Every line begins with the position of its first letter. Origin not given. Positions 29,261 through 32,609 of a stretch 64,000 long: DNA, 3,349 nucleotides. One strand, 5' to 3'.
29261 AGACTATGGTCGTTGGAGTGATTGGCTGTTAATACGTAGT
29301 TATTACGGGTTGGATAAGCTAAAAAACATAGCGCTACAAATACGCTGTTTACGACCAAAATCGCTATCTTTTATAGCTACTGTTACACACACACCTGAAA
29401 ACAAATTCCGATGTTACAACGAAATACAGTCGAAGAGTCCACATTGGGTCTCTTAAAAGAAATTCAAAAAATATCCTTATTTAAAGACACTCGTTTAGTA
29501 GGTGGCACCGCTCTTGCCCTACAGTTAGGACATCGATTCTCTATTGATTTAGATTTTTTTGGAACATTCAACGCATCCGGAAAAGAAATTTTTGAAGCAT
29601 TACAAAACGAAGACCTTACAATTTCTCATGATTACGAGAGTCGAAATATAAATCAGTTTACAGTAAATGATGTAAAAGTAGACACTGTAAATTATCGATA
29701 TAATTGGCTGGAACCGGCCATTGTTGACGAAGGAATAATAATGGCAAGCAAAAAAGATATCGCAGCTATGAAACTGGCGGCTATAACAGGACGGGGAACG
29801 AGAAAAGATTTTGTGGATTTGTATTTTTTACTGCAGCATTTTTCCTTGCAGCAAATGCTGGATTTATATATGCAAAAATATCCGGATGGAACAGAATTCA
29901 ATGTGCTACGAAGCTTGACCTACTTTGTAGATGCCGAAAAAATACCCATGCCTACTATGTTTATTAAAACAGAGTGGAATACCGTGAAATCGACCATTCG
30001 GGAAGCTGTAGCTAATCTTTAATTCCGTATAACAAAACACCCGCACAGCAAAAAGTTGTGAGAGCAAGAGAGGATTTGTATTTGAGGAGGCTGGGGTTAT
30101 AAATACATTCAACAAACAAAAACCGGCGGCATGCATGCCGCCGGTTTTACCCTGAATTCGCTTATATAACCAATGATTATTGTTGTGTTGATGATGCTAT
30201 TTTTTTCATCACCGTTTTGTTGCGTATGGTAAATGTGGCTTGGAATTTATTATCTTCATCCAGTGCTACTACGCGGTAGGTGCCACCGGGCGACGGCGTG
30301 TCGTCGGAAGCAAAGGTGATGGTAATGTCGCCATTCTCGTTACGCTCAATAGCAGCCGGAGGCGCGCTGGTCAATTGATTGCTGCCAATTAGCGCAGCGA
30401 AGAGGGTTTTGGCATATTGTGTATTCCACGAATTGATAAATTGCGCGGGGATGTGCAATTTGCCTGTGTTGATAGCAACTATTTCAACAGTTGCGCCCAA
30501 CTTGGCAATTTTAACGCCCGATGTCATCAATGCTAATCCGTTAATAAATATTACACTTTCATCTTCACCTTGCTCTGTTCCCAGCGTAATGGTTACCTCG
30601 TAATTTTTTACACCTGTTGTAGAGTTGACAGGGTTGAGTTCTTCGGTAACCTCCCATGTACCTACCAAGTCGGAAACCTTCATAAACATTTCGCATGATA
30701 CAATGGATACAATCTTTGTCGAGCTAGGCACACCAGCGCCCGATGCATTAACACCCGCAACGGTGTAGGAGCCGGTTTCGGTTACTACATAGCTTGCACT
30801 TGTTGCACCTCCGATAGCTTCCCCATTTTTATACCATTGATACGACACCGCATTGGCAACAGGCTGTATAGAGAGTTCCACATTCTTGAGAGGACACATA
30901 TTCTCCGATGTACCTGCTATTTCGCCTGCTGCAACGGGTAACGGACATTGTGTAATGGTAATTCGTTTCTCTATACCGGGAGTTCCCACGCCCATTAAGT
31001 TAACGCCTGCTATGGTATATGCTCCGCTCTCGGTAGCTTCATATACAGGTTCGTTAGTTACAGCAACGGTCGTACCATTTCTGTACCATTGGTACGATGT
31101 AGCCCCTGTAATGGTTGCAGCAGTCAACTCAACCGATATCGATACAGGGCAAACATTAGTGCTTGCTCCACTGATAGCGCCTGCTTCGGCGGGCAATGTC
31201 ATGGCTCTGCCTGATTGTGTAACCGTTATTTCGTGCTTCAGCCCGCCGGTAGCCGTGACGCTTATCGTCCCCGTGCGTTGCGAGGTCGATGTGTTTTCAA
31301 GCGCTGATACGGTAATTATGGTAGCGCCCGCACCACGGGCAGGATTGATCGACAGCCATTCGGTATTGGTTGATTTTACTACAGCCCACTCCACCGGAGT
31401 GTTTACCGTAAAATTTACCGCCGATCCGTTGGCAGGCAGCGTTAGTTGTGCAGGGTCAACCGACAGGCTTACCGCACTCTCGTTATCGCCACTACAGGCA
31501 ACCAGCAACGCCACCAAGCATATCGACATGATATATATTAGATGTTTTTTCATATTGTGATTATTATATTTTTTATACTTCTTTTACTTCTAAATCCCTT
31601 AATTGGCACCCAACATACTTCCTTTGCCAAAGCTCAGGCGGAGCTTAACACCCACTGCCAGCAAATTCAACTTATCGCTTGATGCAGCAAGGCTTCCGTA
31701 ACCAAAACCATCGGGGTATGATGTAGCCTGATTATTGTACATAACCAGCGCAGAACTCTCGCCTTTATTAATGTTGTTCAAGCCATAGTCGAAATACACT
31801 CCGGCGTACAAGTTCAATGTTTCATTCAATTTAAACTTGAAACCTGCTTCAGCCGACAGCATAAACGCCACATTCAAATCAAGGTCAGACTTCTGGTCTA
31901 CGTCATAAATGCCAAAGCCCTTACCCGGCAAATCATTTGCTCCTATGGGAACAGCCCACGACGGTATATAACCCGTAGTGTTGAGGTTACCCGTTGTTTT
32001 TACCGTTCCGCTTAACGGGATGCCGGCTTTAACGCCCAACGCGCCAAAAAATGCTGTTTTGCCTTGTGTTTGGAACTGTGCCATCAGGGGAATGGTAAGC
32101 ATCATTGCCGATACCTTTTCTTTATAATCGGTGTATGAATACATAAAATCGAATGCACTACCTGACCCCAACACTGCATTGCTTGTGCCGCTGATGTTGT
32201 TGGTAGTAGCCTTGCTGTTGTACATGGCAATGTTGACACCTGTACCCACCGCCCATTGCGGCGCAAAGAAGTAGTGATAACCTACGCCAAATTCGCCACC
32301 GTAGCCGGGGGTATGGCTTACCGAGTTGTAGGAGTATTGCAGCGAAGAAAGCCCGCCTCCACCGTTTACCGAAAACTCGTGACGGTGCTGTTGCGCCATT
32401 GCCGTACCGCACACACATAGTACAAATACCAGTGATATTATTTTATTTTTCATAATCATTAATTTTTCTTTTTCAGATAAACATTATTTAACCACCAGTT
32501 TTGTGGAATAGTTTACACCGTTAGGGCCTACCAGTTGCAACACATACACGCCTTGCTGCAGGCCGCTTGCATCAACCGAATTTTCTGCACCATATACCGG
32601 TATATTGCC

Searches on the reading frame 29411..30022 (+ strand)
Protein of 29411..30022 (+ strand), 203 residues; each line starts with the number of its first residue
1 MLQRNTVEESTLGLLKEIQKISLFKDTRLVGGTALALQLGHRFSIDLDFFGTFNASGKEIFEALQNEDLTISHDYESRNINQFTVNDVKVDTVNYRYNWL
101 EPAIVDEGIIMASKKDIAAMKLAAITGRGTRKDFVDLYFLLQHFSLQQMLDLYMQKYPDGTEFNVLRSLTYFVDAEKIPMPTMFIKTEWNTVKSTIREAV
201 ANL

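Call 66: search_protein_families(library=pfam, proteins=[window:29411-30022:+], max_evalue=0.001)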
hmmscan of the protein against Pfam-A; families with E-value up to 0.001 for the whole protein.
window:29411-30022:+ (203 aa): 1 family
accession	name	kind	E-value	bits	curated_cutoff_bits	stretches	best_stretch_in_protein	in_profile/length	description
PF08843.17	AbiEii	-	1.3e-15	58.5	22.5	1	14-159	2-188/238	Nucleotidyl transferase AbiEii toxin, Type IV TA system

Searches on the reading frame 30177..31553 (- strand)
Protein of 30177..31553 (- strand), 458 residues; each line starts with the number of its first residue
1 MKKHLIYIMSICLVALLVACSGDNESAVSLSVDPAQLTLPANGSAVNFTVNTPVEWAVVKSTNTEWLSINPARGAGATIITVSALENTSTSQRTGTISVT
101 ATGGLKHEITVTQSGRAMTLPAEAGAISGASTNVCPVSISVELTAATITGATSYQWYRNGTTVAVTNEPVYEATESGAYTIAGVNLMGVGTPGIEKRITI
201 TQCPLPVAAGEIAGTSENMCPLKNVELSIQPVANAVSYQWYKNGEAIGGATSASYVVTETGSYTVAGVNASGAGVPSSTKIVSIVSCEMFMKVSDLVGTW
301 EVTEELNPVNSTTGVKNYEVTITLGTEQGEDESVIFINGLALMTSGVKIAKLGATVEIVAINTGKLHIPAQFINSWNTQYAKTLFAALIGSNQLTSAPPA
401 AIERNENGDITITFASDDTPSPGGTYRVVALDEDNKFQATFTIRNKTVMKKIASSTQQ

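Call 67: search_protein_families(library=pfam, proteins=[window:30177-31553:-], max_evalue=0.001)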
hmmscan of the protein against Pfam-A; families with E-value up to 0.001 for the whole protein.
window:30177-31553:- (458 aa): 6 families
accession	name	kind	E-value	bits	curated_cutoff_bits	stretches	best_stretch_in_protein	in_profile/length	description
PF19190.6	BACON_2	-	9.1e-11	42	25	1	30-115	2-93/94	Viral BACON domain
PF13004.13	BACON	-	1.6e-09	38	25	1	59-113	4-60/61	Putative binding domain, N-terminal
PF19081.6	Ig_7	-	3.3e-05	24.5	27.3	0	213-280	7-77/84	Ig-like domain CHU_C associated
PF13895.12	Ig_2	-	0.00025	21.6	27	0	234-254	27-45/79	Immunoglobulin domain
PF13927.12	Ig_3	-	0.00047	21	30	0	235-274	30-70/78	Immunoglobulin domain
PF16820.11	PKD_3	-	0.00091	19.5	26.3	0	229-265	27-62/68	PKD-like domain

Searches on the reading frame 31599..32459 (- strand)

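Call 67: search_protein_families(library=pfam, proteins=[window:31599-32459:-], max_evalue=0.001)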
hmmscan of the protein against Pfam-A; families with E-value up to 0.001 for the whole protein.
window:31599-32459:- (286 aa): 2 families
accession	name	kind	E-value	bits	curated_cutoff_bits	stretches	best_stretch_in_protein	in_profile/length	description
PF13568.12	OMP_b-brl_2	-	6.9e-14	52.7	27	1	21-230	1-173/175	Outer membrane protein beta-barrel domain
PF13505.12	OMP_b-brl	-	1.5e-06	29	28.7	1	9-235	2-160/175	Outer membrane protein beta-barrel domain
